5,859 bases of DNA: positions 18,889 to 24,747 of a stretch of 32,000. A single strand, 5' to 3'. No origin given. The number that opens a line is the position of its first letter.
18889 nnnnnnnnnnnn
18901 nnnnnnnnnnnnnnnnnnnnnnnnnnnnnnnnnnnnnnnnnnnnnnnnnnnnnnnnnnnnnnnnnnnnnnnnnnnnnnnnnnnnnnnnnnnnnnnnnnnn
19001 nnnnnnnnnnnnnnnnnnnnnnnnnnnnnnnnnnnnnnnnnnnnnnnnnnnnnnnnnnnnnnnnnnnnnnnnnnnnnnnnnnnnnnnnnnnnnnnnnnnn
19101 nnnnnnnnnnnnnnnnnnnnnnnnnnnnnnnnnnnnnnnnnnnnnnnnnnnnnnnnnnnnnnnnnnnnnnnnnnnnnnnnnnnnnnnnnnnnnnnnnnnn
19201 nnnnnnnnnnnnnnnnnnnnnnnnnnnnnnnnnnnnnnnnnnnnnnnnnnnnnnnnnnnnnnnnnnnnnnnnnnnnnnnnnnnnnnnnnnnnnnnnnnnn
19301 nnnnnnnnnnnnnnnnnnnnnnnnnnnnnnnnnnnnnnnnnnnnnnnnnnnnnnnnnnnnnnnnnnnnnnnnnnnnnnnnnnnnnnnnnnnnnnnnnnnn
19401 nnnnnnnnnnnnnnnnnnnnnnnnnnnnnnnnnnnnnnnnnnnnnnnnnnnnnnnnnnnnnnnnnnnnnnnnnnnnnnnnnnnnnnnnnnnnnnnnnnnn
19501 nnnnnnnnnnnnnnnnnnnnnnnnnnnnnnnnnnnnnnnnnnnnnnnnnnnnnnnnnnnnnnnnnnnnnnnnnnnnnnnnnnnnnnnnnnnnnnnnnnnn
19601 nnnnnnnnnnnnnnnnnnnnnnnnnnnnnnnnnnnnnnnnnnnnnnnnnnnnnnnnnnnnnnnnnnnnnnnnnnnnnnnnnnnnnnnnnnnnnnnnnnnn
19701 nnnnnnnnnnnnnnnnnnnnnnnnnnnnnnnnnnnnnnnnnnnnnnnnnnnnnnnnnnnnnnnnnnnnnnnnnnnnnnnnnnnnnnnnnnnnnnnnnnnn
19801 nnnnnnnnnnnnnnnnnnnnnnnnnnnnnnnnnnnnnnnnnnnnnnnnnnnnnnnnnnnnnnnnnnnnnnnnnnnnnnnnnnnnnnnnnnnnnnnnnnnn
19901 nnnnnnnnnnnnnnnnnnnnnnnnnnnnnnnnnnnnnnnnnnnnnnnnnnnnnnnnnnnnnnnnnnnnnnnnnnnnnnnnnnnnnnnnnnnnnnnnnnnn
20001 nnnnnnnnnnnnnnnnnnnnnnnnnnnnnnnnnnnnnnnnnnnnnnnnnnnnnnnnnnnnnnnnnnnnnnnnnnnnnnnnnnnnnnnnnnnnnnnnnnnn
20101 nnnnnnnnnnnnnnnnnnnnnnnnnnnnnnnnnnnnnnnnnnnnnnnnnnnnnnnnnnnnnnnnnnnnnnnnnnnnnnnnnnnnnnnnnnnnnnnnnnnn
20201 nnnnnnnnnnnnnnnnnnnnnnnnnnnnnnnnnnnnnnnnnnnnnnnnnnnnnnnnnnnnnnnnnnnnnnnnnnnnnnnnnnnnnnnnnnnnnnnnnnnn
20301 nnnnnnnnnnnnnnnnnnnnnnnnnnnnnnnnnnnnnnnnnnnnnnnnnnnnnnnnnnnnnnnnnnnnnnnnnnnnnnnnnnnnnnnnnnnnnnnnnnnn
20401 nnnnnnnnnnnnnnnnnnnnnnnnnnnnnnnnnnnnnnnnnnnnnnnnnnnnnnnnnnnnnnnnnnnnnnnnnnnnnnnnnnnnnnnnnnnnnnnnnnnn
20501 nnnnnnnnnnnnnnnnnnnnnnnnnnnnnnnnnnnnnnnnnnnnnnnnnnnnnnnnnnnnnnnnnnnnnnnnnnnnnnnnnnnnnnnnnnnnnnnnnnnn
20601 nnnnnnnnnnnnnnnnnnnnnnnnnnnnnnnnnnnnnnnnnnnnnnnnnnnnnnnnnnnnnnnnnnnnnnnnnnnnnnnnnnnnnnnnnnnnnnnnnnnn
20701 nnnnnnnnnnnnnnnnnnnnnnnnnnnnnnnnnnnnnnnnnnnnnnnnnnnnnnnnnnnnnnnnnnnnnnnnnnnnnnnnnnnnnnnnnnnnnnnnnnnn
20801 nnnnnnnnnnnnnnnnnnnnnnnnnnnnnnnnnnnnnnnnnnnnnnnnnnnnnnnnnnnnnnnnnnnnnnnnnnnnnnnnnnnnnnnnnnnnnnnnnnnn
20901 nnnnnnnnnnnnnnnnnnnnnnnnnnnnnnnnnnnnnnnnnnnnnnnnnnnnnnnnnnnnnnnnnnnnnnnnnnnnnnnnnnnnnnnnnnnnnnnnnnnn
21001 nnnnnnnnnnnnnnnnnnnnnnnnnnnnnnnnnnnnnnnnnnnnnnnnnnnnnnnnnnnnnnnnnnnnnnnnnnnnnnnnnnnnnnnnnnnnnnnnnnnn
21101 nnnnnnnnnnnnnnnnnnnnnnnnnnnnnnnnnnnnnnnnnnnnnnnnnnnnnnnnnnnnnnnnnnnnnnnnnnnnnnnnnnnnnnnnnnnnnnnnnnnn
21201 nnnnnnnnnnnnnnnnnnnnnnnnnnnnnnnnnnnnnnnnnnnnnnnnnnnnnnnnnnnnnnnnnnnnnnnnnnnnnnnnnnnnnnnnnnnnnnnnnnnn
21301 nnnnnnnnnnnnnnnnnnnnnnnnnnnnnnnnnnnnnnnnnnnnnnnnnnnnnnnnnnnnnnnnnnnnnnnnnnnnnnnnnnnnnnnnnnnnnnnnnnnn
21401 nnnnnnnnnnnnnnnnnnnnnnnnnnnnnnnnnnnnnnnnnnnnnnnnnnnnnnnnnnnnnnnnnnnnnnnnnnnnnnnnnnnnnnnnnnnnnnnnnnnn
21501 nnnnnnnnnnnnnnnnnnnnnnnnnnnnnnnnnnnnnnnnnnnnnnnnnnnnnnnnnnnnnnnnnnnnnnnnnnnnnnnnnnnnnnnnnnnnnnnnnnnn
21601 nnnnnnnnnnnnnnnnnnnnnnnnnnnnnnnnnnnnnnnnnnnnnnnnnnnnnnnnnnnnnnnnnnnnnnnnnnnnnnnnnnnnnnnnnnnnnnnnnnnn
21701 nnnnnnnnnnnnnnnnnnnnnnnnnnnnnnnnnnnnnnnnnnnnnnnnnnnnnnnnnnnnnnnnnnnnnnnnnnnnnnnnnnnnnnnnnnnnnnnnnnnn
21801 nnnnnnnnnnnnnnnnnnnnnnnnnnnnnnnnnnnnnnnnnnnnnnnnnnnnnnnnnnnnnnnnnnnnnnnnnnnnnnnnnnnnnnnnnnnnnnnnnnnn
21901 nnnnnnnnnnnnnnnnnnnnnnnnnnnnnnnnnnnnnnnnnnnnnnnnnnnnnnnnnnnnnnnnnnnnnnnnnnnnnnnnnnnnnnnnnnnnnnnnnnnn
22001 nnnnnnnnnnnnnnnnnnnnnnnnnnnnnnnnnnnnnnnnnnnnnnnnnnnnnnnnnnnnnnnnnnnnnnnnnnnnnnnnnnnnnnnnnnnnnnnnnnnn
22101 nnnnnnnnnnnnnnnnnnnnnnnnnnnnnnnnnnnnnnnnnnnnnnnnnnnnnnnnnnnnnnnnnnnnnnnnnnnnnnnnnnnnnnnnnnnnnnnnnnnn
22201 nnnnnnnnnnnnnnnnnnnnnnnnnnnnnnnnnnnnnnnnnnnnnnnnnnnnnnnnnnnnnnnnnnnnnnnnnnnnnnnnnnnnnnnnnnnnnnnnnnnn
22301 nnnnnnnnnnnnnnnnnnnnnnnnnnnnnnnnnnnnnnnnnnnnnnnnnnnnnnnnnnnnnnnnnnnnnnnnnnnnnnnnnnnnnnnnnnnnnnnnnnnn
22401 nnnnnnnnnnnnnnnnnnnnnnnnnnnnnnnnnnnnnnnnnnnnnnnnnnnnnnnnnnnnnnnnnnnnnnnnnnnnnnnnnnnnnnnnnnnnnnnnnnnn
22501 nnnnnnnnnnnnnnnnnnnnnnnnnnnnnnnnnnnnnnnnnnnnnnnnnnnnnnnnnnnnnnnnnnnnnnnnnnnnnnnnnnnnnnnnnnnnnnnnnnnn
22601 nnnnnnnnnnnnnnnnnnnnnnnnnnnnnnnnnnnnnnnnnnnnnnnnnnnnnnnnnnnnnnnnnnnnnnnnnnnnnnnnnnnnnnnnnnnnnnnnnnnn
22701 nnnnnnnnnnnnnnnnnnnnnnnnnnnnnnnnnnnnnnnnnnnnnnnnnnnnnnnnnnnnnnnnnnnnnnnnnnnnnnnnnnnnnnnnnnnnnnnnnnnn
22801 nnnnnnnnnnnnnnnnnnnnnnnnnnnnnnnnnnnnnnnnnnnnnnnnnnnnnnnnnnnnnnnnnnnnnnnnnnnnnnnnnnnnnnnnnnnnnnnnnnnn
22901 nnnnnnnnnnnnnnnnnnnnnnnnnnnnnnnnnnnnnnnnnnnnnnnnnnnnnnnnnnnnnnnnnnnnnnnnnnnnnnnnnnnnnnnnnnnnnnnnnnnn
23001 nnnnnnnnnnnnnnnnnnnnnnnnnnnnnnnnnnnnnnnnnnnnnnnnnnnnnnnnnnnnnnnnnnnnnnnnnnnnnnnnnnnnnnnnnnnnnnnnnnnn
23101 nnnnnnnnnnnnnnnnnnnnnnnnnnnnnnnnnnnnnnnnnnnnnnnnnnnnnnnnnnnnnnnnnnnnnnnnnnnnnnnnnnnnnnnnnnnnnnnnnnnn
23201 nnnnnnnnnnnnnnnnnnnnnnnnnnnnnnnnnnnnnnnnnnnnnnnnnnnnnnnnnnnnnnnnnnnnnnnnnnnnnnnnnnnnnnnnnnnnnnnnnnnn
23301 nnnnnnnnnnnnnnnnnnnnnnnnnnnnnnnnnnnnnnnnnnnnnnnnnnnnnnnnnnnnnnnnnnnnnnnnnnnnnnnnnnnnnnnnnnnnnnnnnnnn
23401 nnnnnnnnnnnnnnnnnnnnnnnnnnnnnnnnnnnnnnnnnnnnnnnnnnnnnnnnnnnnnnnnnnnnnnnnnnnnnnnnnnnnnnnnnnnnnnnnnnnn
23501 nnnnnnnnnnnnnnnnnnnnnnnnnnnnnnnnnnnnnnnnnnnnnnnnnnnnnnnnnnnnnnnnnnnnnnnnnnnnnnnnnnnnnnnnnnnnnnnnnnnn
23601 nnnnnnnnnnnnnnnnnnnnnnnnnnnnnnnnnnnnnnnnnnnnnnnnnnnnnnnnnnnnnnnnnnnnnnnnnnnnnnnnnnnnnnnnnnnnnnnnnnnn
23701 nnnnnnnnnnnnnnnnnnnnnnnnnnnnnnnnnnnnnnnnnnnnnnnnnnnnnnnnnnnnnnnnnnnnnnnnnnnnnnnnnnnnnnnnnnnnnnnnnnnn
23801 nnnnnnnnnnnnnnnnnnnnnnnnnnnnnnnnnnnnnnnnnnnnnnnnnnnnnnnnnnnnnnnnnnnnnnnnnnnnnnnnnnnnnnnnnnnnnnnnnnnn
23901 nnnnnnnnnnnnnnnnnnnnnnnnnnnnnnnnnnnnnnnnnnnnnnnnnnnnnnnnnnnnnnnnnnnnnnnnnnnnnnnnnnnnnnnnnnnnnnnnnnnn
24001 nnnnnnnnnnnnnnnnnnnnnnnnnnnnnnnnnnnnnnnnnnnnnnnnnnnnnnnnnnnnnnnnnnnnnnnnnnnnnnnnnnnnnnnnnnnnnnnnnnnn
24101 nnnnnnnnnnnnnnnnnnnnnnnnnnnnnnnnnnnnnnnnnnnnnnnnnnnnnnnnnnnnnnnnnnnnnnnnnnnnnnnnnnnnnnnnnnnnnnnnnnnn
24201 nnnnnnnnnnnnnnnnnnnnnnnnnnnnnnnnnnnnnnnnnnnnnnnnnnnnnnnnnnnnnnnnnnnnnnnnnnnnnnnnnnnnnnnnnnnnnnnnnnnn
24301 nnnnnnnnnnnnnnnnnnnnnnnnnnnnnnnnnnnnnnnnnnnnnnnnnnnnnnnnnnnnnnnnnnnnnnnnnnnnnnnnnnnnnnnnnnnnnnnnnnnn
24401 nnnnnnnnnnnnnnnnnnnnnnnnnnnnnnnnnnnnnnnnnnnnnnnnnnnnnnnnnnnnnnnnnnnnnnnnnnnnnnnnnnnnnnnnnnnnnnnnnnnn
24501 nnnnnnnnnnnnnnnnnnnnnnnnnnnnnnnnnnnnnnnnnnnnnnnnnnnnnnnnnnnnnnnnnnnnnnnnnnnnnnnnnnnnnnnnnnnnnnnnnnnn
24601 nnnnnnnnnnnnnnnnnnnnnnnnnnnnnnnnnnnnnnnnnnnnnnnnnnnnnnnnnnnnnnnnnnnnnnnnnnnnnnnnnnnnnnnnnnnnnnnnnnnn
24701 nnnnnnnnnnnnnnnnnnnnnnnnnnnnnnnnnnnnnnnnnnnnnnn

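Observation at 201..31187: Excess of long, perfect, unique-sequence hairpins confined to non-coding and pseudogene DNA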

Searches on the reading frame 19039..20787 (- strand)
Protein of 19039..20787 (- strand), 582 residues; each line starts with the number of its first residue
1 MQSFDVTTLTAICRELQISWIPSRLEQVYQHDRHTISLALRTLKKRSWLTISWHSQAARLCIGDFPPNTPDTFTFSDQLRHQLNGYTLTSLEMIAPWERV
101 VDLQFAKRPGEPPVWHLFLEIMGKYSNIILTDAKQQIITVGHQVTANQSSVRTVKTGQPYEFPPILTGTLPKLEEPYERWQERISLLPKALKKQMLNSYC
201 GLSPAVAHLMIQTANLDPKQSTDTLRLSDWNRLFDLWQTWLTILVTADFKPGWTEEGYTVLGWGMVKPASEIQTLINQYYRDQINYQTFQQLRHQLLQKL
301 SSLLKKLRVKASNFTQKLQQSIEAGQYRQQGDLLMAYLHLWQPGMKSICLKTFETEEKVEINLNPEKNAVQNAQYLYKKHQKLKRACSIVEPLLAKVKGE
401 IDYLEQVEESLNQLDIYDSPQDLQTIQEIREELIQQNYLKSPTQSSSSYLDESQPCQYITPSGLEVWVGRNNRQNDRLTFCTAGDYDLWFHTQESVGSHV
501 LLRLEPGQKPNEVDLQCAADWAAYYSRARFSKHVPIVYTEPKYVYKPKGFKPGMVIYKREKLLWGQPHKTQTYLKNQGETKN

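Call 10: find_encoding_contigs(protein=window:19039-20787:-, flank=10000, max_places=6)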
Protein window:19039-20787:- (582 aa): 1 contig read that carries it; 1 place shown.
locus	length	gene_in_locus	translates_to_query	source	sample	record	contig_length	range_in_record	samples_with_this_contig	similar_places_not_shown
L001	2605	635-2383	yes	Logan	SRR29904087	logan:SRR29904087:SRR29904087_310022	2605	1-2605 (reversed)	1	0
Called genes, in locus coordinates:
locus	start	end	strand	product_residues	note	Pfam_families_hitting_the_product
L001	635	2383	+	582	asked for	PF05833:NFACT_N, PF05670:NFACT-R_1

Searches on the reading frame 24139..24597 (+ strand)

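Call 46: search_protein_families(library=pfam, proteins=[window:24139-24597:+], max_evalue=0.01)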
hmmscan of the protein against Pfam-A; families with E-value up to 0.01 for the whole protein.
window:24139-24597:+ (152 aa): 5 families
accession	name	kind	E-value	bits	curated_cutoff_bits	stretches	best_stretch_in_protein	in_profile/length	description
PF00805.28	Pentapeptide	-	9.6e-21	73.4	20.2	3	60-98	1-39/40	Pentapeptide repeats (8 copies)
PF13576.12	Pentapeptide_3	-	4.5e-17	62.4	27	3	74-115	3-47/48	Pentapeptide repeats (9 copies)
PF13599.13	Pentapeptide_4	-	5.1e-13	49.3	38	2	44-112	10-78/78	Pentapeptide repeat region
PF05264.16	CfAFP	-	0.0059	17.1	25.9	0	93-141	35-83/137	Choristoneura fumiferana antifreeze protein (CfAFP)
PF20491.3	Ermin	-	0.0088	15.9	26.9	1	37-130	8-102/284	Ermin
